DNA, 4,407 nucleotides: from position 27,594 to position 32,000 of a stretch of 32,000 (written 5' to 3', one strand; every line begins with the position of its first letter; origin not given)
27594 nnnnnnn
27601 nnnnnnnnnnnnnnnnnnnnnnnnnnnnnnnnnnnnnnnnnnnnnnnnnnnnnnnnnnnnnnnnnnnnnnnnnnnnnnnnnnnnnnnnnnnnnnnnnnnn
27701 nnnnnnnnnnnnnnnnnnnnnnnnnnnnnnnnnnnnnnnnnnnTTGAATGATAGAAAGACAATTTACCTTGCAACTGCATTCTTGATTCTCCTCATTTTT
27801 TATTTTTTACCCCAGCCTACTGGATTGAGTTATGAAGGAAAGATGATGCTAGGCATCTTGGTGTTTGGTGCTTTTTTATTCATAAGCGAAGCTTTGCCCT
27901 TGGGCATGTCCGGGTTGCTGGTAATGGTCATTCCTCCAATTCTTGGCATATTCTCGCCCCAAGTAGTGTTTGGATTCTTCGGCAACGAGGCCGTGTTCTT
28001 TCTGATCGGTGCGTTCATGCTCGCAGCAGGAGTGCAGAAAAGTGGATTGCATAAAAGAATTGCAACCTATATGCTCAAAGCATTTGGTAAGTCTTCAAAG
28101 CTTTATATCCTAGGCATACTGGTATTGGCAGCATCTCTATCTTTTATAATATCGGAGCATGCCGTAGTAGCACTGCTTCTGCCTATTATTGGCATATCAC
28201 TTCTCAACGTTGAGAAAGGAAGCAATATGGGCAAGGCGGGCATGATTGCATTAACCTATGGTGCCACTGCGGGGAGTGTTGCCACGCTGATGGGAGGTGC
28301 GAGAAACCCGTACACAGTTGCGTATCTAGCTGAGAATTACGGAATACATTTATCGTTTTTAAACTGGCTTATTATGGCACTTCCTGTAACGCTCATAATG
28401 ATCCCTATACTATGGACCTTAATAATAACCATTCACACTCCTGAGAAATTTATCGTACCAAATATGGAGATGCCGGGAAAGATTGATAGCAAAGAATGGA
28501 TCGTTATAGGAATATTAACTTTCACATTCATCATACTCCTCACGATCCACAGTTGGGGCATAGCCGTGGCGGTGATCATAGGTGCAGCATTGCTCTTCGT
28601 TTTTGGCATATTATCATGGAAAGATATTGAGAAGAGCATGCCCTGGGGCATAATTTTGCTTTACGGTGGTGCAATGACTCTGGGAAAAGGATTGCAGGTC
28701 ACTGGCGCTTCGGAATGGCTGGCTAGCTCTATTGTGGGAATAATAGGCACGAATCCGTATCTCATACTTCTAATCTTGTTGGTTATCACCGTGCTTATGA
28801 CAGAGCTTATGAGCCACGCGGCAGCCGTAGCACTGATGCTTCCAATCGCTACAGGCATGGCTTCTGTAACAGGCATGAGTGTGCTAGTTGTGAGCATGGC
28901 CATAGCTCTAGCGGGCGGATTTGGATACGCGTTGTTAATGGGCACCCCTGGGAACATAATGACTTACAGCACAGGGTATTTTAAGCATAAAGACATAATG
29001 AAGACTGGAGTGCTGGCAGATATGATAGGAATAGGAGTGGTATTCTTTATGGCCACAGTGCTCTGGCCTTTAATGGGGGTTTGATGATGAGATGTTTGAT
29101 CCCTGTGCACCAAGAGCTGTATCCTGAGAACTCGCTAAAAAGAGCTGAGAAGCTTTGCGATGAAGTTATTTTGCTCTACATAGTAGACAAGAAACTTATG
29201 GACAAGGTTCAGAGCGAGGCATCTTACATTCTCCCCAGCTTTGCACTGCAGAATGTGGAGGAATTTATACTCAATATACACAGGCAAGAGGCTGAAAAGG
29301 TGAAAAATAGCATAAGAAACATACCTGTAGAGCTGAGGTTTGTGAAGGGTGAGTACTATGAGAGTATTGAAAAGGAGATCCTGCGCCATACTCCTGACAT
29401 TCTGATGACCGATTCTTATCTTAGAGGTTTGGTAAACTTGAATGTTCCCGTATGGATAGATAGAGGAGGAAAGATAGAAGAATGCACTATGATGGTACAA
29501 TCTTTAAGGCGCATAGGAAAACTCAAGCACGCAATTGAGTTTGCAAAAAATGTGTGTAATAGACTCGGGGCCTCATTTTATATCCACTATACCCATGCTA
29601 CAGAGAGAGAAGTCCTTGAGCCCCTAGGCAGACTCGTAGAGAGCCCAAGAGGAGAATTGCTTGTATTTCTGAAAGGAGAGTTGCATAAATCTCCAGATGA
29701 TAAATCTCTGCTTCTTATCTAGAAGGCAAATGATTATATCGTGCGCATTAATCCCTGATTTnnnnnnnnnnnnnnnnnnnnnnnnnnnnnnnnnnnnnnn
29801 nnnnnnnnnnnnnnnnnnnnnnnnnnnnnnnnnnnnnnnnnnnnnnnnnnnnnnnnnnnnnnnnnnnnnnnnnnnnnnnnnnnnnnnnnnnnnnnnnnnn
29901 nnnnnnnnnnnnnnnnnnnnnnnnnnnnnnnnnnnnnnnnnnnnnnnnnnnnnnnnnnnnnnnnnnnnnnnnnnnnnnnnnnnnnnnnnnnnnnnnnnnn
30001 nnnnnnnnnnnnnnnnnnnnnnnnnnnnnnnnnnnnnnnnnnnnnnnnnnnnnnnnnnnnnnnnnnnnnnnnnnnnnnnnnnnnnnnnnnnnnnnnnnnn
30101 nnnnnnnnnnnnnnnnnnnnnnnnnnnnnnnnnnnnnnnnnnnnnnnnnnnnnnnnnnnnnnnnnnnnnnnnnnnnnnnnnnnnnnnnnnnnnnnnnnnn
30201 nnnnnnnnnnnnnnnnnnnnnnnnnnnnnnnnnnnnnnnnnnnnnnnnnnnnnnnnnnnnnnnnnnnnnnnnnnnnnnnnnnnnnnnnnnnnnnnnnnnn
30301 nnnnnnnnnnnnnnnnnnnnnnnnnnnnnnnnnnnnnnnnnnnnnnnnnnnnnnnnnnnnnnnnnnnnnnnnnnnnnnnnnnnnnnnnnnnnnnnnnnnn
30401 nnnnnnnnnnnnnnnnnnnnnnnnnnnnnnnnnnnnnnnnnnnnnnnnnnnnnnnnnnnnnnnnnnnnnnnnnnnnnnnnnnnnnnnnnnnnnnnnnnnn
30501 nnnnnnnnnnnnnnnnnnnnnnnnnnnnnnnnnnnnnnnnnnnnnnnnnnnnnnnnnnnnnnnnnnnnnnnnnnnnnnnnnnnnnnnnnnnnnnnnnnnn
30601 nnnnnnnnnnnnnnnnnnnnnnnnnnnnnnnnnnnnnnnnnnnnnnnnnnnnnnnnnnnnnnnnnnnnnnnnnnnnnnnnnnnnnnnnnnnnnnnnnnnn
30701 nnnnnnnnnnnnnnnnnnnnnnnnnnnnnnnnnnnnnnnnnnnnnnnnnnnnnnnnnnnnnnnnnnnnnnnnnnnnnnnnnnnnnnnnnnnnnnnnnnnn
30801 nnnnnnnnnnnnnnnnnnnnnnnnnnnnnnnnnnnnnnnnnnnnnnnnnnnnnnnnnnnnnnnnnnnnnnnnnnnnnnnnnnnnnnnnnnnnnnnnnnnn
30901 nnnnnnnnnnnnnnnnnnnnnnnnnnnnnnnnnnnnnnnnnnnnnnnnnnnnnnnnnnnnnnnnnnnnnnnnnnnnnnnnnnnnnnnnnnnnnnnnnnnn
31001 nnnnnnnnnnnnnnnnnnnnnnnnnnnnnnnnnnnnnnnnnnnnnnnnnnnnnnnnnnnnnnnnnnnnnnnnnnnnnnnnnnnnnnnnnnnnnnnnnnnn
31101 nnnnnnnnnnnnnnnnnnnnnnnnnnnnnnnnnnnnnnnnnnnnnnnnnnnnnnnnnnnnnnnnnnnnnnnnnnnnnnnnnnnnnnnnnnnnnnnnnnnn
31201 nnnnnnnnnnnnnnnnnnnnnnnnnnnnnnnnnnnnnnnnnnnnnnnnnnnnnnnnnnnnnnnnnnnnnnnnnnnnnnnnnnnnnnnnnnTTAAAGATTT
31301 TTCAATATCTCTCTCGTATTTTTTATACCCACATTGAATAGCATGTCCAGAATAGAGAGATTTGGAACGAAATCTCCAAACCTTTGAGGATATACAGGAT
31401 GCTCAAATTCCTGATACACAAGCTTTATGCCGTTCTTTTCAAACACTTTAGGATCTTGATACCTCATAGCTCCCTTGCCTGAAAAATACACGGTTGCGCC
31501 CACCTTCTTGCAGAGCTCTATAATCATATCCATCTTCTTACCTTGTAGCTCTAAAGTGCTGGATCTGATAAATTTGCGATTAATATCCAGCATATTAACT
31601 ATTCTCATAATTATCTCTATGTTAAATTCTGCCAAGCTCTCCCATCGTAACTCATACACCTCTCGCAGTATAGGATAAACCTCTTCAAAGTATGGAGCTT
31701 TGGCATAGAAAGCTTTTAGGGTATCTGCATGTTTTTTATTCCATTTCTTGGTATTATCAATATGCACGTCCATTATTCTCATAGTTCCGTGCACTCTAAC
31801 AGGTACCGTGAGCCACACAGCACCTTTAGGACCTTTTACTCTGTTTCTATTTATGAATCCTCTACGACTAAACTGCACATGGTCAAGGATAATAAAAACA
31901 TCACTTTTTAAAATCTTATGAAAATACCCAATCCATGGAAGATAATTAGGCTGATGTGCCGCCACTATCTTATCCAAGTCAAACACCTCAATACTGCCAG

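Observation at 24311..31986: Self-contained sulfate uptake / PAPS synthesis / sulfotransfer / pAp recycling operon with no reductive genes: a candidate archaeal sulfation system with unknown acceptor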

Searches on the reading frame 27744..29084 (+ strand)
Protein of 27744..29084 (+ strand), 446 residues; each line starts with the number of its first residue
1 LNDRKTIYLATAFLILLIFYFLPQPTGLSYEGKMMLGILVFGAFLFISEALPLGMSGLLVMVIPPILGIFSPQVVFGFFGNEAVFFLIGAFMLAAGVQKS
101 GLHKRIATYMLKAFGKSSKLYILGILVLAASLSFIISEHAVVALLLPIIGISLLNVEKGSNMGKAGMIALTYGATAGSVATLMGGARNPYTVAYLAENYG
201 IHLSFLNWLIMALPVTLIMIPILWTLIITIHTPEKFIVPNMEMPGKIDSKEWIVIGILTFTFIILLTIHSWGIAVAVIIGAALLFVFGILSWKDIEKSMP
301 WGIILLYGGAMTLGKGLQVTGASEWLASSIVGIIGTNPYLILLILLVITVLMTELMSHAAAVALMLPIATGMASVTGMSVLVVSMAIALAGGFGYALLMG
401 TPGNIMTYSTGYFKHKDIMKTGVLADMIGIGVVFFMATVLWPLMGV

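Call 3: search_protein_families(library=pfam, proteins=[window:27744-29084:+], max_evalue=0.01)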
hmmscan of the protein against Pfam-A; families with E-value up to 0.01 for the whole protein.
window:27744-29084:+ (446 aa): 2 families
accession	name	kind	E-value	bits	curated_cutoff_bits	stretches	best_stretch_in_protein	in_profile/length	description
PF00939.25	Na_sulph_symp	-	2e-51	175.9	27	1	5-445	3-470/472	Sodium:sulfate symporter transmembrane region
PF03600.22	CitMHS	-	2.1e-43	149.1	31.9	1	44-389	2-333/336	Citrate transporter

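Call 4: search_protein_families(library=ncbifam, proteins=[window:27744-29084:+], max_evalue=0.01)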
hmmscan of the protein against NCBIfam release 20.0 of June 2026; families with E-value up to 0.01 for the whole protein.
window:27744-29084:+ (446 aa): 2 families
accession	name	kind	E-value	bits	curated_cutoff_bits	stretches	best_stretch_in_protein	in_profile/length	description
TIGR00785.1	dass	subfamily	7.9e-70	235.8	198.6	1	23-441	1-444/444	DASS family sodium-coupled anion symporter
NF040989.1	MamN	equivalog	1.5e-08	33.8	500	2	33-197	231-390/437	magnetosome biogenesis transporter MamN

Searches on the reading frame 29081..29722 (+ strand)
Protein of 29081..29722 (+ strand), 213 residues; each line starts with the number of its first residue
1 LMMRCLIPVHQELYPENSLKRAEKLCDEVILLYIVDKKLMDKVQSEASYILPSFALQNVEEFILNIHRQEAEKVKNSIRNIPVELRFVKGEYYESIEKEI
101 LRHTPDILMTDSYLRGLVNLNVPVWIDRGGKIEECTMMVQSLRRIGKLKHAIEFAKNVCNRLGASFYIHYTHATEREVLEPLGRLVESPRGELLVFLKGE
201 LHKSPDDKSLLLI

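Call 3: search_protein_families(library=pfam, proteins=[window:29081-29722:+], max_evalue=0.01)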
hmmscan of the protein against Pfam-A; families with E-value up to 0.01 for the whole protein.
window:29081-29722:+ (213 aa): 0 families

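Call 4: search_protein_families(library=ncbifam, proteins=[window:29081-29722:+], max_evalue=0.01)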
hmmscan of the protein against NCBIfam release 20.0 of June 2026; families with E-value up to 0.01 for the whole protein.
window:29081-29722:+ (213 aa): 0 families

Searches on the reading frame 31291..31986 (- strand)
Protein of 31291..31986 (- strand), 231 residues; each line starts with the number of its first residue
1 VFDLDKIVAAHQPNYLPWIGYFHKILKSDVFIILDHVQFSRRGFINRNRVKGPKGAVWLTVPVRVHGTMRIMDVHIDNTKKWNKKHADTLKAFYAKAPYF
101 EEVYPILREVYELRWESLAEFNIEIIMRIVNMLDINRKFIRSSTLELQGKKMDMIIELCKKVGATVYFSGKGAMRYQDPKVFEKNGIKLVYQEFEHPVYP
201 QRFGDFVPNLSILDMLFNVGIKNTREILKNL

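Call 3: search_protein_families(library=pfam, proteins=[window:31291-31986:-], max_evalue=0.01)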
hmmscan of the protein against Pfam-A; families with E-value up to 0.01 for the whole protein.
window:31291-31986:- (231 aa): 1 family
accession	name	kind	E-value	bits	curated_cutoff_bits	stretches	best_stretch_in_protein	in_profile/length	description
PF08889.16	WbqC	-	4.6e-84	282.1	21.3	1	12-225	1-217/218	WbqC-like protein family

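Call 4: search_protein_families(library=ncbifam, proteins=[window:31291-31986:-], max_evalue=0.01)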
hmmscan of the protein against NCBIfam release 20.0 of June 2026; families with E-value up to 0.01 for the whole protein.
window:31291-31986:- (231 aa): 0 families
